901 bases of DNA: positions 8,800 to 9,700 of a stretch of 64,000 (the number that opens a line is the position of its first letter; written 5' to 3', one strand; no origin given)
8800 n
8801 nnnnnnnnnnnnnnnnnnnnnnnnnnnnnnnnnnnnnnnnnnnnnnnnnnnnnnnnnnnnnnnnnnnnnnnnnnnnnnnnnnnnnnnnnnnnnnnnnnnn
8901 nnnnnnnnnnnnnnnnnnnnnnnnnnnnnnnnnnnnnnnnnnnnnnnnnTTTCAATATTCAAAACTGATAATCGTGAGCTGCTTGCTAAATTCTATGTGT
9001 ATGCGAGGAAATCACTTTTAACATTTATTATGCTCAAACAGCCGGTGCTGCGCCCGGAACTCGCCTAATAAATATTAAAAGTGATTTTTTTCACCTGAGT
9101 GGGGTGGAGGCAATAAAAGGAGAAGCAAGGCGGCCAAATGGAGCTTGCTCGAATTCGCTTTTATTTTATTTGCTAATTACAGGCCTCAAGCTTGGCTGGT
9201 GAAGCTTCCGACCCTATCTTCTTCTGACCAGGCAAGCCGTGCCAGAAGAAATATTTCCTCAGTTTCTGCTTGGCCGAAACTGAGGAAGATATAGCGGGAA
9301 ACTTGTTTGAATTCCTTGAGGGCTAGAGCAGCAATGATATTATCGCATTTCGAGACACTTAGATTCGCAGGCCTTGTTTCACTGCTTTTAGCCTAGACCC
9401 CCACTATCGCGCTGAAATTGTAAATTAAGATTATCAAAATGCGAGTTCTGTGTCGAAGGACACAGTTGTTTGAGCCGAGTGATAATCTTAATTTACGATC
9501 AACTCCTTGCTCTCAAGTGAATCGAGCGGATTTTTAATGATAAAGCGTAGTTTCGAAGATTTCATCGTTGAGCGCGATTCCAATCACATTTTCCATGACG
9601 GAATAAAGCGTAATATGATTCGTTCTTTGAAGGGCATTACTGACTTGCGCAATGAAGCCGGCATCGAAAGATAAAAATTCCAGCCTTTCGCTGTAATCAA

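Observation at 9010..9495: Composite intergenic repeat family of roughly 120-490 bp with nested-hairpin end modules and collinear conserved boxes, present at three loci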

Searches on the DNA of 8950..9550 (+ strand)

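Call 8: search_rna_families(source=window, start=8950, end=9550, threshold=evalue, max_evalue=10, show_alignments=3)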
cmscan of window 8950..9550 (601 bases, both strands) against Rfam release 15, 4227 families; matches with E-value up to 10: 8.
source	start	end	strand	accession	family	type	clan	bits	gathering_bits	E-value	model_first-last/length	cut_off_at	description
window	9010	9084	-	RF03601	MIR7993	Gene; miRNA;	-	21.1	100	0.35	1-138/138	no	MIR7993 microRNA precursor family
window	9003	9096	+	RF03601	MIR7993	Gene; miRNA;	-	17.8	100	2.3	1-138/138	no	MIR7993 microRNA precursor family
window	9240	9303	+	RF03603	mir-4899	Gene; miRNA;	-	16.4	85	3.5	1-87/87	no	mir-4899 microRNA precursor family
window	9251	9292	+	RF00997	mir-942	Gene; miRNA;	-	15.8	100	4.8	1-86/86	no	mir-942 microRNA precursor family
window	9256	9289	+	RF01861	TB9Cs1H1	Gene; snRNA; snoRNA; HACA-box;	-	14.4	55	5.6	1-63/63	no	Trypanosomatid snoRNA TB9Cs1H1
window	9251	9292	-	RF03257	mir-4427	Gene; miRNA;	-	14.2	86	8.1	1-68/68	no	mir-4427 microRNA precursor family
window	9010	9119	-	RF01494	rliD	Gene; antisense;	-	12.5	50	0.53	1-327/327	no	Listeria sRNA rliD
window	9088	9218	+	RF02709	TeloSII_ncR43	Gene; sRNA;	-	10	298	6.8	1-277/277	no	TeloSII non coding RNA 43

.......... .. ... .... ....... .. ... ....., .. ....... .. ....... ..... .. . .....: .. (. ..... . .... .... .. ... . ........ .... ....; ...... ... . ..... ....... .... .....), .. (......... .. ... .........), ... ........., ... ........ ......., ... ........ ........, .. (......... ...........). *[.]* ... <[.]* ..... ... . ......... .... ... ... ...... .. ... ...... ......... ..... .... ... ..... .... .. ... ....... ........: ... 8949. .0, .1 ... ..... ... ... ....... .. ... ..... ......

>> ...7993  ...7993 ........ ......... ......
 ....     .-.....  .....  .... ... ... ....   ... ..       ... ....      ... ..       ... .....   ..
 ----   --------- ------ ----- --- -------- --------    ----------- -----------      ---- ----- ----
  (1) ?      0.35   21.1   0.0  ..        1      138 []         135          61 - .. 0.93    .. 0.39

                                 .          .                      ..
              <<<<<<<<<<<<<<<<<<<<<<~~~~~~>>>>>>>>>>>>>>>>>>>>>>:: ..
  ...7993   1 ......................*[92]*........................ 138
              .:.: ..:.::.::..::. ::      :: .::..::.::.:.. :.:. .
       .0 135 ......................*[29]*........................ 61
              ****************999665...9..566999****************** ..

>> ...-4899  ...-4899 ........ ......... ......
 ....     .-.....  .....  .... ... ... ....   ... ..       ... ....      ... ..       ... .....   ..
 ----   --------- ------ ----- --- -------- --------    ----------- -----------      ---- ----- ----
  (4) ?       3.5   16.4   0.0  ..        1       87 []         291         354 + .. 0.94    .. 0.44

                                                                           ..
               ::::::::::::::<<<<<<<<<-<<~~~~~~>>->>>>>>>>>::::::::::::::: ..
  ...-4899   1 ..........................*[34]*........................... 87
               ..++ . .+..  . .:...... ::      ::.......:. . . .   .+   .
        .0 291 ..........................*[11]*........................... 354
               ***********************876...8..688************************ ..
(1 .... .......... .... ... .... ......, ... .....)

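Call 17: search_dna_similar(query=window:9000-9500:+, collection=plasmids, mode=distant, max_evalue=0.01)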
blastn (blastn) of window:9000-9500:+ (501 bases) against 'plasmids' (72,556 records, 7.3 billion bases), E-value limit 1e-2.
No match.
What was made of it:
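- Tried and rejected: blastn of c2 against plasmids found nothing (call 17).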

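Call 32: build_rna_model(alignment_id=A4)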
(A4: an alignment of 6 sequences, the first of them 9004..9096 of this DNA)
Model R1 built from alignment A4 (6 sequences, 106 columns); structure: RNAalifold consensus.
model positions 94; base pairs 28; branch points 0; effective number of sequences 3.12; information 0.608 bits per position. Calibrated on 0.2 Mb of random sequence (short: E-values are rough).
structure used (alignment columns):
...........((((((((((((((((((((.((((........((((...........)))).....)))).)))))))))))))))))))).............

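Call 33: search_with_rna_model(model_id=R1, sources=[window, L002], filters=off, max_evalue=10, show_alignments=0)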
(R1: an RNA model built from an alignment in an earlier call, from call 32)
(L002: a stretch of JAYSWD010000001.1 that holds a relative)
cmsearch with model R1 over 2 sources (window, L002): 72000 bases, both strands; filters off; matches with E-value up to 10: 33.
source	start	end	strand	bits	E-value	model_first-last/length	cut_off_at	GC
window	61393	61486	+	90.2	1.8e-20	1-94/94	no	0.49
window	4232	4327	+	82.4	1.8e-18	1-94/94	no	0.42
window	9006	9096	+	81.4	3.2e-18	1-94/94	no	0.37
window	9409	9501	-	79.9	7.8e-18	1-94/94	no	0.37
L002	5803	5896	+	77.3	3.6e-17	1-94/94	no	0.46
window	61809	61900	-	74.8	1.6e-16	1-94/94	no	0.43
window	9000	9090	-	33.6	5.3e-06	1-94/94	no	0.37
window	4231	4321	-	33.5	5.8e-06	1-94/94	no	0.43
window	9415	9507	+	28.5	0.00011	1-94/94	no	0.34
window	61387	61480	-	25.8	0.00053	1-94/94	no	0.52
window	61813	61906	+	24.7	0.001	1-94/94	no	0.44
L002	2840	2887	-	21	0.009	1-94/94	no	0.52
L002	5797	5892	-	19.9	0.017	1-94/94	no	0.45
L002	2846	2893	+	16.3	0.14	1-94/94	no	0.56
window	23569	23632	+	15.8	0.19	1-94/94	no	0.53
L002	2800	2834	+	10.5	4.3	1-94/94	no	0.54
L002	2794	2828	-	10.2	5.3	1-94/94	no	0.54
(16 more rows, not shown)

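Call 39: search_with_rna_model(model_id=R1, sources=[L030, L031, L032, L033, L034, L035], filters=off, max_evalue=1)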
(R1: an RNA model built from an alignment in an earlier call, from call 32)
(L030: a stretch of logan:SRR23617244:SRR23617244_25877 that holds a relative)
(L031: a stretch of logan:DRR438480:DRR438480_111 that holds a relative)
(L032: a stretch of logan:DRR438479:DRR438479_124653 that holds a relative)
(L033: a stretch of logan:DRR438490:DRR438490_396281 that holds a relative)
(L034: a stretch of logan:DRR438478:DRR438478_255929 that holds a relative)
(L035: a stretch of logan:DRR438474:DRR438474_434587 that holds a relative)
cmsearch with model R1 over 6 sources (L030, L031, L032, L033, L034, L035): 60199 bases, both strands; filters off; matches with E-value up to 1: 19.
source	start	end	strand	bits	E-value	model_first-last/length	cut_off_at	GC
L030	11418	11511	+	90.2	1.5e-20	1-94/94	no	0.49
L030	11834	11925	-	74.8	1.3e-16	1-94/94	no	0.43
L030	11412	11505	-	25.8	0.00044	1-94/94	no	0.52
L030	11838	11931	+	24.7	0.00086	1-94/94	no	0.44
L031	5493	5554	-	17.5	0.06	1-94/94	no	0.44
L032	11375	11436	-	17.5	0.06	1-94/94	no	0.44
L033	5489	5550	-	17.5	0.06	1-94/94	no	0.44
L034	5493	5554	-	17.5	0.06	1-94/94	no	0.44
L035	1440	1501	-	17.5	0.06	1-94/94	no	0.44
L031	93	134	+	17.2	0.071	1-94/94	no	0.43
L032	5975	6016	+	17.2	0.071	1-94/94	no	0.43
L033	89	130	+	17.2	0.071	1-94/94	no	0.43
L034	93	134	+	17.2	0.071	1-94/94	no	0.43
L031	5497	5564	+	17.2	0.072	1-94/94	no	0.47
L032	11379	11446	+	17.2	0.072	1-94/94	no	0.47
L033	5493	5560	+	17.2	0.072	1-94/94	no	0.47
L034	5497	5564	+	17.2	0.072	1-94/94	no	0.47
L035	1459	1496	+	15.5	0.19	1-94/94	no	0.45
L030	11617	11736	+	14.4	0.38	1-94/94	no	0.39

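Call 43: search_with_rna_model(model_id=R1, sources=[L036, L037, L038, L039, L040, L041, L042, L043, L044, L045, L046, L047, L048, L049, L050, L051, L052, L053, L054, L055, L056, L057, L058, L059, L060, L061, L062, L063, L064, L065, L066], max_evalue=1)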
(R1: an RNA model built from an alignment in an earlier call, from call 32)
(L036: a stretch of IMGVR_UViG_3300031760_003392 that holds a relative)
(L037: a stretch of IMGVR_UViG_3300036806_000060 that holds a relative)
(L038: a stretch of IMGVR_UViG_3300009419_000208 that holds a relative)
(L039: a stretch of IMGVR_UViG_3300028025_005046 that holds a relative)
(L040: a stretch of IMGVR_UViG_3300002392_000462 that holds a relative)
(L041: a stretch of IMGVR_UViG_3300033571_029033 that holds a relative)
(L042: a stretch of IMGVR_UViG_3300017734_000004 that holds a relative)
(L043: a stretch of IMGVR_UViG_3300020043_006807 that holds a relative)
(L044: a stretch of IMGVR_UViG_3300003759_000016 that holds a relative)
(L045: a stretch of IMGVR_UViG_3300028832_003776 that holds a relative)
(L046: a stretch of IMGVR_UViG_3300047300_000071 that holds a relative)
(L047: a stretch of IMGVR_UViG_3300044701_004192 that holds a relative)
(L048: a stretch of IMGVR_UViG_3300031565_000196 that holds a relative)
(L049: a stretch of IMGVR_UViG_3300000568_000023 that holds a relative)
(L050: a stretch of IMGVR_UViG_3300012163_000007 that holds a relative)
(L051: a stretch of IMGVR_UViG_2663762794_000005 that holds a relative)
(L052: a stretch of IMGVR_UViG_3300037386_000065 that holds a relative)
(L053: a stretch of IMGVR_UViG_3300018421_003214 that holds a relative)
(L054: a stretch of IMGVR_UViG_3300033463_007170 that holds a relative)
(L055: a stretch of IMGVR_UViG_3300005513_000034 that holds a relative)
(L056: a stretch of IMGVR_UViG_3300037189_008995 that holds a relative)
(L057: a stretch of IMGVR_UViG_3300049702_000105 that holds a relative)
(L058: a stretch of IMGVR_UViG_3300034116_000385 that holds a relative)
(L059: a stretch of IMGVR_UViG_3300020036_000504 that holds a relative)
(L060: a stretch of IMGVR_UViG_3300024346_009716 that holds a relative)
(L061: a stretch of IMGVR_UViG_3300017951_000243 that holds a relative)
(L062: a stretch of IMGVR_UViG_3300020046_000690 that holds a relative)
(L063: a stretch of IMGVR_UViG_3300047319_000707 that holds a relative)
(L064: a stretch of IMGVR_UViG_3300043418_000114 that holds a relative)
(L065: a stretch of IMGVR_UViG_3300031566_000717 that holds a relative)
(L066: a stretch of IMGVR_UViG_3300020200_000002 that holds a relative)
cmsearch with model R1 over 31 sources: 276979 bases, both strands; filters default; matches with E-value up to 1: 0.
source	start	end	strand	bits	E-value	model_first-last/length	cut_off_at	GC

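Call 55: search_with_rna_model(model_id=R1, sources=[L067, L068, L069, L070, L071, L072, L073, L074, L075, L076], max_evalue=1)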
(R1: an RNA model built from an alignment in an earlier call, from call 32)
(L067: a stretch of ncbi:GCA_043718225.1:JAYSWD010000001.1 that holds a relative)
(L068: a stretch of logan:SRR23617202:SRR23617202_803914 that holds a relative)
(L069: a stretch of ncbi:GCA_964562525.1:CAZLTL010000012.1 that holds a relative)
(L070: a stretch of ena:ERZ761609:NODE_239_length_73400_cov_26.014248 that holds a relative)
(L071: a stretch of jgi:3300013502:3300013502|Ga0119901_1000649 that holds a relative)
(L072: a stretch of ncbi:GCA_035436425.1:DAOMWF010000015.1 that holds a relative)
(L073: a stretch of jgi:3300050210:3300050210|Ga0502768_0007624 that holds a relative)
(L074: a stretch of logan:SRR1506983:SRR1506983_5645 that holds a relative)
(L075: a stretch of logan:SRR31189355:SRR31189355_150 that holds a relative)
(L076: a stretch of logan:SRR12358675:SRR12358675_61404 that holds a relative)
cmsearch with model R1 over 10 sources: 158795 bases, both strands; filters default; matches with E-value up to 1: 10.
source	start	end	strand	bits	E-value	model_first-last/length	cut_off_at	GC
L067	10505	10598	+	77.3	7.8e-17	1-94/94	no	0.46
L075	2931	3026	-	62.7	4.3e-13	1-94/94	no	0.39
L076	2931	3026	-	62.7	4.3e-13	1-94/94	no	0.39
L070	1739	1836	+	59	3.9e-12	1-94/94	no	0.41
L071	1739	1836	+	59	3.9e-12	1-94/94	no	0.41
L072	1739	1836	+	59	3.9e-12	1-94/94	no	0.41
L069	15586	15680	+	54.9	4.2e-11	1-94/94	no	0.53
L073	2895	2979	-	50.6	5.3e-10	1-94/94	no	0.44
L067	968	1052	+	27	0.00057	1-94/94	no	0.28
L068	1056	1101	+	22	0.011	1-46/94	3'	0.43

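Call 66: search_with_rna_model(model_id=R1, sources=[window, L067, L069, L070, L073, L075], max_evalue=1e-8, make_alignment=true)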
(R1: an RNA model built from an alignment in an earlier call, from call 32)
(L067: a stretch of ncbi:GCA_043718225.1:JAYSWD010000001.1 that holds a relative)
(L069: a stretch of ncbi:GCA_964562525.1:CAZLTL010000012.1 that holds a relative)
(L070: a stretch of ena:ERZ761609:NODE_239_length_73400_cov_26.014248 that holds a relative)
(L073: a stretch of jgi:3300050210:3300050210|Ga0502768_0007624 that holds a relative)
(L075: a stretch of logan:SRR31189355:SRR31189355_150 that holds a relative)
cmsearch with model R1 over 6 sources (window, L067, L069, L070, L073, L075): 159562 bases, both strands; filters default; matches with E-value up to 1e-8: 10.
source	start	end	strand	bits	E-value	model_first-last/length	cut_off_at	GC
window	61393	61486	+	90.3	3.9e-20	1-94/94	no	0.49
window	4232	4327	+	82.4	3.9e-18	1-94/94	no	0.42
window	9006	9096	+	81.4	7.1e-18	1-94/94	no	0.37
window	9409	9501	-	79.9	1.7e-17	1-94/94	no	0.37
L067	10505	10598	+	77.3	7.9e-17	1-94/94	no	0.46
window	61809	61900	-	74.8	3.5e-16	1-94/94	no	0.43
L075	2931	3026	-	62.7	4.3e-13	1-94/94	no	0.39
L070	1739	1836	+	59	3.9e-12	1-94/94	no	0.41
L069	15586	15680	+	54.9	4.2e-11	1-94/94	no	0.53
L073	2895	2979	-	50.6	5.3e-10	1-94/94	no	0.44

Alignment A7: 10 matches aligned to the model, 107 columns, each read 5' to 3' on its own strand. Consensus structure (alignment columns), stored with it:
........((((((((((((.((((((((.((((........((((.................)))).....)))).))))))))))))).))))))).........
